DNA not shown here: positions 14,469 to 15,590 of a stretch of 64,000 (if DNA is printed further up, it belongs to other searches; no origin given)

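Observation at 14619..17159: PPDK-type dikinase whose PEP/pyruvate barrel is replaced by an unrelated ~270-aa helical domain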

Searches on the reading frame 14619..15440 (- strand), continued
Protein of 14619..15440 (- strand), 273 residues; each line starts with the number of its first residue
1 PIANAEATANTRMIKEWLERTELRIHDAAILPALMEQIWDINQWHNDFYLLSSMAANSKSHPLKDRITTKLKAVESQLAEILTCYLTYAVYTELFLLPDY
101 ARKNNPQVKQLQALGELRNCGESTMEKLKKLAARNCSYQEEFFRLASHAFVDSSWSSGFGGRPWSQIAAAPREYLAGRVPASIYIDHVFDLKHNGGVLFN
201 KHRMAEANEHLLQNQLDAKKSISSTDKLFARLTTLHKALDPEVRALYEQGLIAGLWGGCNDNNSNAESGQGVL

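Call 52: search_protein_families(library=pfam, proteins=[L106:2717-12634:+, L126:7778-13609:+, L103:23-4651:+, L087:9434-11935:+, L096:9473-12484:+, L196:6186-8375:+, L204:6879-8684:+], max_evalue=0.001)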
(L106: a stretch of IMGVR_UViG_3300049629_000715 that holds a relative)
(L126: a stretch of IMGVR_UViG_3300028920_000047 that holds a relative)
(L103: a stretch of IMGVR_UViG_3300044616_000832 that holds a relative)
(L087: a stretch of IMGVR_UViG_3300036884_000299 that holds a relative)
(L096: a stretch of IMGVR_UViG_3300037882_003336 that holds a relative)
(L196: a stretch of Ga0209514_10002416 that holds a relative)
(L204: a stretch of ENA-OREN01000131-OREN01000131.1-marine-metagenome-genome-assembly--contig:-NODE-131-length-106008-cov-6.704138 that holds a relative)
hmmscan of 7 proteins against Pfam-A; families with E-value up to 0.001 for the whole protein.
L106:2717-12634:+ (3305 aa): 0 families

L126:7778-13609:+ (1943 aa): 0 families

L103:23-4651:+ (1542 aa): 0 families

L087:9434-11935:+ (833 aa): 0 families

L096:9473-12484:+ (1003 aa): 0 families

L196:6186-8375:+ (729 aa): 4 families
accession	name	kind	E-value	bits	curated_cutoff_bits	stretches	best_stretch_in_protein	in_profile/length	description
PF13653.12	GDPD_2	-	4.6e-08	33.7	27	0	268-292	6-30/30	Glycerophosphoryl diester phosphodiesterase family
PF22542.1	Utp8_C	-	6.4e-06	26.1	22.9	0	123-170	161-208/319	Utp8, C-terminal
PF23294.1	BRCT_TopB1_SLF1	-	2e-05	25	27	0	213-229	20-36/90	TopBP1/SLF1, BRCT domain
PF16928.10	Inj_translocase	-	0.00027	21.1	29.7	0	314-344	131-161/218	DNA/protein translocase of phage P22 injectosome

L204:6879-8684:+ (601 aa): 0 families

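Call 53: search_protein_families(library=phrogs, proteins=[L127:4650-6725:+, L127:6730-7212:+, L127:7212-7760:+, L127:7782-8795:+, L127:8806-9660:+, L125:8562-8885:+, L119:7919-8335:+, L124:9008-9454:+, window:14619-15440:-], max_evalue=0.001)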
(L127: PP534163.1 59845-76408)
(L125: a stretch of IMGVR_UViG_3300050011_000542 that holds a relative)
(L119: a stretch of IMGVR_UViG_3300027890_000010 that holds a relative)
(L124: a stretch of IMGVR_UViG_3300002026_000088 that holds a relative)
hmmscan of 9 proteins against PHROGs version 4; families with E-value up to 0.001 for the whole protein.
L127:4650-6725:+ (691 aa): 1 family
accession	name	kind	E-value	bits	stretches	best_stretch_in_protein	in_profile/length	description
phrog_18609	-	other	0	1247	1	1-691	1-685/685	kinase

L127:6730-7212:+ (160 aa): 1 family
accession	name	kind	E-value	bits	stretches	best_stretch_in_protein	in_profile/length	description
phrog_23332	-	unknown function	8.2e-88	293.5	1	1-160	1-160/160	-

L127:7212-7760:+ (182 aa): 1 family
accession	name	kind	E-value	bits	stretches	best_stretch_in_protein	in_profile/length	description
phrog_17568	-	DNA, RNA and nucleotide metabolism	2e-78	263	1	18-182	1-166/166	thymidylate synthase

L127:7782-8795:+ (337 aa): 1 family
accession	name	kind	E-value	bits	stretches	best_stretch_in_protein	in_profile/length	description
phrog_20946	-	unknown function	2.5e-173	576.9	1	1-337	1-335/336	-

L127:8806-9660:+ (284 aa): 1 family
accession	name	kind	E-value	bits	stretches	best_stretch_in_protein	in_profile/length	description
phrog_25950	-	unknown function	4.6e-167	555.4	1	3-283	2-282/282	-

L125:8562-8885:+ (107 aa): 0 families

L119:7919-8335:+ (138 aa): 0 families

L124:9008-9454:+ (148 aa): 0 families

window:14619-15440:- (273 aa): 1 family
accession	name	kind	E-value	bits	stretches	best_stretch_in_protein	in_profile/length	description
phrog_20946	-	unknown function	1.2e-15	58.5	1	133-221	144-231/336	-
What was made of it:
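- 14673..15443 (-): Second linker helix plus the new all-alpha C-domain (residues 593-849) that replaces the PEP/pyruvate TIM barrel. It corresponds to PHROG 20946. PHROG 20946, E 1.2e-15 (call 53).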

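Call 63: search_solved_structures(query=A1, max_evalue=10)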
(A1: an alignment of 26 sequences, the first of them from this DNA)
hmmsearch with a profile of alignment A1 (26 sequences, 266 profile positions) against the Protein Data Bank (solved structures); distinct sequences matched with E-value up to 10: 2.
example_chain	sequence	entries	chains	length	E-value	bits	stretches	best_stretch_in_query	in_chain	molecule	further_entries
7rkc_A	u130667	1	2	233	0.11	15.4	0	16-79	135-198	D_3_633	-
3q20_A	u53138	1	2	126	0.5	13.2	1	19-82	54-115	RbcX protein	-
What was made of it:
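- Tried and rejected: A profile search against PDB sequences found nothing meaningful (call 63).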

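Call 70: list_cluster_members(proteins=[P0001, P0004, P0005, P0007, P0008, P0009, P0010, P0013, P0108, P0063])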
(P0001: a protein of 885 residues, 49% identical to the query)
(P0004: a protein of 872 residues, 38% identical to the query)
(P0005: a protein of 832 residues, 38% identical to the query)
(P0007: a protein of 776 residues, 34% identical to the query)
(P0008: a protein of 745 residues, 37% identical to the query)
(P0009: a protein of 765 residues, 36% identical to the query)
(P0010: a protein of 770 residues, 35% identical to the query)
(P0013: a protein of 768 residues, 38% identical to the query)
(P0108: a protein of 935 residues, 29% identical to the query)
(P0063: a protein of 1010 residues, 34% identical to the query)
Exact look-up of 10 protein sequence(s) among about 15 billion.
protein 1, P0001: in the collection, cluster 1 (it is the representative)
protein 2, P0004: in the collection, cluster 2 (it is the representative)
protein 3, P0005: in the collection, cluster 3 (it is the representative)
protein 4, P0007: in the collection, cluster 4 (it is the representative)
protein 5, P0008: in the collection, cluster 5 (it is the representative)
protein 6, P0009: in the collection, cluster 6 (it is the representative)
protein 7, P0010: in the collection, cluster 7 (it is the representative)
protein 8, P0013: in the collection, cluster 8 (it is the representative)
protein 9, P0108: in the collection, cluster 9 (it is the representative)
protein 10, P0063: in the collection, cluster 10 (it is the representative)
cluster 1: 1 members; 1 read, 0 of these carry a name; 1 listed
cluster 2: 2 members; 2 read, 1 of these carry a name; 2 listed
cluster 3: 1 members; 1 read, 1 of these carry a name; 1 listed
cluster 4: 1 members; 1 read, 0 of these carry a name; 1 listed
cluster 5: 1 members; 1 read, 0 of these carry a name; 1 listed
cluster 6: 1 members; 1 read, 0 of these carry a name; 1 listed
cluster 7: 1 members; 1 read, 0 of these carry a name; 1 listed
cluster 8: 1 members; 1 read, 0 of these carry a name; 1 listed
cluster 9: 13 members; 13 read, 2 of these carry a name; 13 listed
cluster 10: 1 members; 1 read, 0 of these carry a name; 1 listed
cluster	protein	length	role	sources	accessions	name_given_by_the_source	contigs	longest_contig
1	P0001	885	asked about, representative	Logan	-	-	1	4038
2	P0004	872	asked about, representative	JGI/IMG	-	pyruvate,orthophosphate dikinase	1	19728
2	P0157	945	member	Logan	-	-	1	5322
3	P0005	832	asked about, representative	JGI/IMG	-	phosphoenolpyruvate synthase/pyruvate phosphate dikinase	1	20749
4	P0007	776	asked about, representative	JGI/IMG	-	-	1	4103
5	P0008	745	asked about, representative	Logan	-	-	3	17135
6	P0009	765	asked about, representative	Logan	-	-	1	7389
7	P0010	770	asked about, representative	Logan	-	-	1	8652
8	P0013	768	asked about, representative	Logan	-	-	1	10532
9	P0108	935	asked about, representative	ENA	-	-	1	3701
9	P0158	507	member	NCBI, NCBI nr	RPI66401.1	MAG: hypothetical protein EHM38_10185 [Geobacteraceae bacterium]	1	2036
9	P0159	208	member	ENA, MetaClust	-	\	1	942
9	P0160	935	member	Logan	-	-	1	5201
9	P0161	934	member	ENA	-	-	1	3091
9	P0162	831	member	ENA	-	-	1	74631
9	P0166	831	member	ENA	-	-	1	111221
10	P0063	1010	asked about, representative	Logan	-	-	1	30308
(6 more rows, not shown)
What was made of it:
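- Most clusters are singletons from metagenomes (call 70).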

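Call 80: search_dna_similar(query=L127:7782-8795:+, collection=phages, mode=protein, max_evalue=0.00001, max_rows=60, rows=spread)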
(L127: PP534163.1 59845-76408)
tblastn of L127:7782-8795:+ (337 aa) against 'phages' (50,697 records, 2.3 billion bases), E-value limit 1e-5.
Records with a match: 41; places in all: 42; records where one place covers at least 80% of the query: 34.
Best place of each record, by identity: >=99% 1; 95-99% 1; 60-80% 8; <60% 31.
By first word of the organism name: Vibrio 34; Stenotrophomonas 4; Rhizobium 2; Rhodobacter 1.
By host as written in the record: Vibrio parahaemolyticus 5; Vibrio alginolyticus 4; - 4; Stenotrophomonas maltophilia 4; Vibrio harveyi BYK0632 2; Vibrio harveyi KCTC12724 2; Vibrio harveyi 2; Vibrio splendidus 2; and 15 more.
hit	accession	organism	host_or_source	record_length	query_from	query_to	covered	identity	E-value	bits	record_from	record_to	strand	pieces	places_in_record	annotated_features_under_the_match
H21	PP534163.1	Vibrio phage vB_VneS_J26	Vibrio neocaledonicus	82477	1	337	100%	100.0%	0e+0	704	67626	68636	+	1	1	putative membrane protein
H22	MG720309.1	Vibrio phage Ares1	Vibrio alginolyticus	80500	1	337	100%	98.5%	0e+0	697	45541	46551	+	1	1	hypothetical protein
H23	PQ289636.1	Vibrio phage vB_VhaS_R30Z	Vibrio harveyi BYK0632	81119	1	337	100%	75.1%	3e-172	535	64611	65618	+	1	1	hypothetical protein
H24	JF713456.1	Vibrio phage 1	Vibrio harveyi 1114GL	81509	1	337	100%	75.1%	3e-172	535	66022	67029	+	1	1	VHS1100 protein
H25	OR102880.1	Vibrio phage vB_VhaS-MS01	Vibrio harveyi KCTC12724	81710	1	337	100%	75.1%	3e-172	535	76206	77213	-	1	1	hypothetical protein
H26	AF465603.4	Vibrio phage 1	Vibrio harveyi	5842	22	337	94%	75.2%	1e-130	513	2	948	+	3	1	unknown (x2)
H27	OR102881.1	Vibrio phage vB_VhaS-MS03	Vibrio harveyi KCTC12724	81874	1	337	100%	69.2%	6e-154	483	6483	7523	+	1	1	hypothetical protein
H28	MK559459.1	Vibrio phage vB_VcaS_HC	Vibrio campbellii 20150730018-1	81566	1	337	100%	68.6%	1e-157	494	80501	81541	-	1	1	hypothetical protein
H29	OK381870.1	Vibrio phage D4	Vibrio harveyi strain VH2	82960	1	337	100%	68.6%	1e-157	494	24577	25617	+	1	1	hypothetical protein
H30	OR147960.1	Vibrio phage vB_VhaS_R21Y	Vibrio harveyi BVH1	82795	1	337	100%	68.6%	3e-157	493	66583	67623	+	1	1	hypothetical protein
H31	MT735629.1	Vibrio phage vB_ValS_PJ32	Vibrio alginolyticus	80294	1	337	100%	50.3%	3e-106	346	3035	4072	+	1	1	hypothetical protein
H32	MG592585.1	Vibrio phage 1.215.A._10N.222.54.F7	Vibrio splendidus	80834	1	337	100%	47.4%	1e-100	330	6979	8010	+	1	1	hypothetical protein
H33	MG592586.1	Vibrio phage 1.215.B._10N.222.54.F7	Vibrio splendidus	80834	1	337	100%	47.4%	1e-100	330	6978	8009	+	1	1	hypothetical protein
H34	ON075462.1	Vibrio phage V-YDF132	Vibrio harveyi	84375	1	300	89%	31.7%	2e-36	145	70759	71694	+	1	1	hypothetical protein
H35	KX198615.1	Vibrio phage vB_VhaS-a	Vibrio harveyi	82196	9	304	88%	30.2%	6e-38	149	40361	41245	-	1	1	hypothetical protein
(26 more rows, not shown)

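Call 86: search_solved_structures(query=A2, max_evalue=1)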
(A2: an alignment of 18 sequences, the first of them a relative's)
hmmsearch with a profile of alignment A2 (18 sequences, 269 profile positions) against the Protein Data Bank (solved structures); distinct sequences matched with E-value up to 1: 0.

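Call 91: find_homologous_proteins(query=A3, max_evalue=0.000001)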
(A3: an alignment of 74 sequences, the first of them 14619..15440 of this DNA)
Query A3 (74 sequences) (273 aa, profile of the alignment): 51 proteins with E <= 0.000001 among 8000 candidates.
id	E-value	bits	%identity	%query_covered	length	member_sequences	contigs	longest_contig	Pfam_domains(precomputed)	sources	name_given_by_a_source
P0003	3.0e-66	242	39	81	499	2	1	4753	PF00391.30,PF01326.25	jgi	jgi:phosphohistidine swiveling domain-containing protein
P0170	1.4e-63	233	51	93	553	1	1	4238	PF00391.30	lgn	-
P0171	5.4e-53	199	27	22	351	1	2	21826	-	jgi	jgi:hypothetical protein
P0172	1.1e-52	198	37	23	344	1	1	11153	-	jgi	jgi:hypothetical protein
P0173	1.5e-52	197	31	22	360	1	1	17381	-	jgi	jgi:hypothetical protein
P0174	1.8e-52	197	29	40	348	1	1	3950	-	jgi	jgi:hypothetical protein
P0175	1.1e-51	194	28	30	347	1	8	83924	-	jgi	jgi:hypothetical protein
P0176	3.1e-51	193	26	37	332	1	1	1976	-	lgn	-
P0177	8.5e-51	191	31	22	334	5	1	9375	-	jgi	-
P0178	3.3e-50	189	32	27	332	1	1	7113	-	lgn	-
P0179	6.5e-50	189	31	26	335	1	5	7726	-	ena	-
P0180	6.7e-50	188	32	26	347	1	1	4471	-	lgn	-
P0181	1.3e-49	188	36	26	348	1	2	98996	-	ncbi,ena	-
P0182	2.1e-49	187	27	32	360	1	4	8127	-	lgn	-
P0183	2.2e-49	187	32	27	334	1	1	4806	-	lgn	-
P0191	3.0e-48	183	33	26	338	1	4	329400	-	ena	-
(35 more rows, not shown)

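Call 92: find_encoding_contigs(protein=P0166, flank=10000, max_places=3)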
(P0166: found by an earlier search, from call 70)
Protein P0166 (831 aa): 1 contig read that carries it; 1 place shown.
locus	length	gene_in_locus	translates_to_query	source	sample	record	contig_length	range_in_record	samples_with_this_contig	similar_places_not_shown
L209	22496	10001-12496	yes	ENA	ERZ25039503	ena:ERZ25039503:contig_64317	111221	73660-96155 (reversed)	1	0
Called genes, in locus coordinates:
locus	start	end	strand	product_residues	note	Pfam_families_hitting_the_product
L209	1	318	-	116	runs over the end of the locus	PF20586:DUF6788 (weak)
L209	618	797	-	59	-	-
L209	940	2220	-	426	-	PF13657:Couple_hipA, PF07804:HipA_C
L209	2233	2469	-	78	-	PF12844:HTH_19 (weak), PF13560:HTH_31, PF01381:HTH_3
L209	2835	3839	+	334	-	PF00724:Oxidored_FMN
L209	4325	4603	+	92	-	-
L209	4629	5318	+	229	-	PF12281:NTP_transf_8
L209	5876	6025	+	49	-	-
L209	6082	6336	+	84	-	-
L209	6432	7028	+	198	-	-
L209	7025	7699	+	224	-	-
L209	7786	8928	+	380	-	PF13506:Glyco_transf_21, PF00535:Glycos_transf_2, PF10111:Glyco_tranf_2_2 (weak), PF13641:Glyco_tranf_2_3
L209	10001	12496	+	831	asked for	PF01326:PPDK_N, PF00391:PEP-utilizers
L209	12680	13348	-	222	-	PF00557:Peptidase_M24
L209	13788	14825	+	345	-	PF00662:Proton_antipo_N, PF00361:Proton_antipo_M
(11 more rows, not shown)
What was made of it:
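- One context lies next to hipBA (call 92).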

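Call 93: find_encoding_contigs(protein=P0191, flank=10000, max_places=2)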
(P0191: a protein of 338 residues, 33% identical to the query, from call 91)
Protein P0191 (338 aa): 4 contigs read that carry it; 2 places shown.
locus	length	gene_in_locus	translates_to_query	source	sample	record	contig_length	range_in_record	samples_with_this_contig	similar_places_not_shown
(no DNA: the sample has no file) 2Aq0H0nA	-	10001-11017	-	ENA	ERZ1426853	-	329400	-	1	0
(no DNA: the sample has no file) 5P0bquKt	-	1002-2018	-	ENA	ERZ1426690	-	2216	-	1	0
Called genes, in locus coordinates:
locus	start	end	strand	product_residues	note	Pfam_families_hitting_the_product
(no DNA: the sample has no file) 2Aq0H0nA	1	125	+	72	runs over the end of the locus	-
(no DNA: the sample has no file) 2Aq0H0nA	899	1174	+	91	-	PF00216:Bac_DNA_binding, PF18291:HU-HIG (weak)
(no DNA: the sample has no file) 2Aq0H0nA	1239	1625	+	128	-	-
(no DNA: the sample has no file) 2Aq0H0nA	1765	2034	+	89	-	-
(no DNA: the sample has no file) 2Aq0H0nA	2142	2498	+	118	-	-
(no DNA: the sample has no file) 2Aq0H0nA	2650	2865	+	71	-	-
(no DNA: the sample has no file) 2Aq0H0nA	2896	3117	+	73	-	-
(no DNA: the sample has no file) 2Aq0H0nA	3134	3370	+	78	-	-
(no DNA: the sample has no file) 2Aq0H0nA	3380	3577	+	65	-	-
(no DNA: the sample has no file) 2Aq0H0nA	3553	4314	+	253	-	PF03496:ADPrib_exo_Tox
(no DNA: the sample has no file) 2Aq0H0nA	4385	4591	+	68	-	-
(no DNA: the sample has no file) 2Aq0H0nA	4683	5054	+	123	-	PF07486:Hydrolase_2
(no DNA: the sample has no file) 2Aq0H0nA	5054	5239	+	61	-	-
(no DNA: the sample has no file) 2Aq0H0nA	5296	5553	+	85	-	-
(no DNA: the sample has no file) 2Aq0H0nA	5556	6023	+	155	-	-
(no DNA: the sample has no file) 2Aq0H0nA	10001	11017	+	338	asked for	-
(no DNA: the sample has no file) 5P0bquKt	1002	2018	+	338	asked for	-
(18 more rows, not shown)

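Call 104: find_encoding_contigs(protein=P0004, flank=8000, max_places=2)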
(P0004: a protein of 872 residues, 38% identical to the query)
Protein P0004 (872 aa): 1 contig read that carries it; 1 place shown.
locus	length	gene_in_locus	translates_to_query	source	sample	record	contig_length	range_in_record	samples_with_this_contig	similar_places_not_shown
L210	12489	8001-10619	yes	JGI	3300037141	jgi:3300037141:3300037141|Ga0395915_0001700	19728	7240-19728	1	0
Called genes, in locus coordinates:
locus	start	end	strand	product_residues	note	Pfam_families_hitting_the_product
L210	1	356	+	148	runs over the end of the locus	-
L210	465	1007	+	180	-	-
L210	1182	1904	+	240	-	-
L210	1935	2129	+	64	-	-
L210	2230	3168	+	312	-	-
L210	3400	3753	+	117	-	-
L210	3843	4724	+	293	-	-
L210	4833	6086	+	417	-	PF01467:CTP_transf_like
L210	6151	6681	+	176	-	-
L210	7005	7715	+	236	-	PF22784:PTP-SAK (weak)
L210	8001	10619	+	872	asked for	PF01326:PPDK_N, PF00391:PEP-utilizers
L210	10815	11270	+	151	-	PF22784:PTP-SAK (weak)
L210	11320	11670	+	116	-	-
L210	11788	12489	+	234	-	?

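Call 105: find_encoding_contigs(protein=P0063, flank=8000, max_places=2)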
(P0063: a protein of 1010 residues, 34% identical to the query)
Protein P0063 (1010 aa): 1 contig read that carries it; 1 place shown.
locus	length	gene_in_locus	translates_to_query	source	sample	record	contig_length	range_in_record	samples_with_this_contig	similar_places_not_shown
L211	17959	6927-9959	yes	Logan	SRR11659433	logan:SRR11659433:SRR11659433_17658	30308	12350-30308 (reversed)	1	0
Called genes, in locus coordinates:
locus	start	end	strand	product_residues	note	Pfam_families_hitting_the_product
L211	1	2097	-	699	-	?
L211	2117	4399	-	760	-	PF08298:AAA_PrkA, PF06798:PrkA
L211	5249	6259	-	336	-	PF03462:PCRF, PF00472:RF-1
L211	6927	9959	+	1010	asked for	PF01326:PPDK_N, PF00391:PEP-utilizers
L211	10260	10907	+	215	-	-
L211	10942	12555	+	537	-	-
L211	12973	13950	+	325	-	PF03239:FTR1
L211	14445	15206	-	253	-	PF00574:CLP_protease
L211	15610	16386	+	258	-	PF24740:DUF7691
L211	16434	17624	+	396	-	PF01266:DAO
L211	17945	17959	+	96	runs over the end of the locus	-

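Call 115: find_encoding_contigs(protein=P0155, flank=10000, max_places=1)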
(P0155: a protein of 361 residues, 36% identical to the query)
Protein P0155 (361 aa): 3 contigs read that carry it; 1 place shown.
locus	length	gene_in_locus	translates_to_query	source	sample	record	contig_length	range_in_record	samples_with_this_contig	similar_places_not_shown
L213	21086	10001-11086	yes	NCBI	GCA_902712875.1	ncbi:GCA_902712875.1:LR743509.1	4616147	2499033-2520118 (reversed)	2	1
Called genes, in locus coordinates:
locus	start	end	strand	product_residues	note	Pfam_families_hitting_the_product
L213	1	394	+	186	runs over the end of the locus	-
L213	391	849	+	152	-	PF00692:dUTPase, PF22769:DCD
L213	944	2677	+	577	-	PF02867:Ribonuc_red_lgC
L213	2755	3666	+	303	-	-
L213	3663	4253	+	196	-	-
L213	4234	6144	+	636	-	PF27249:MJ0330_N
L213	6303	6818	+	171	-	-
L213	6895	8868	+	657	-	PF01326:PPDK_N, PF00391:PEP-utilizers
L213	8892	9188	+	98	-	-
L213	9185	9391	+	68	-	-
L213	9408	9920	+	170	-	PF22785:Tc-R-P, PF22784:PTP-SAK (weak)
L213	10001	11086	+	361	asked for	-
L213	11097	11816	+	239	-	-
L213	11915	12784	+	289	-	-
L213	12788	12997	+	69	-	-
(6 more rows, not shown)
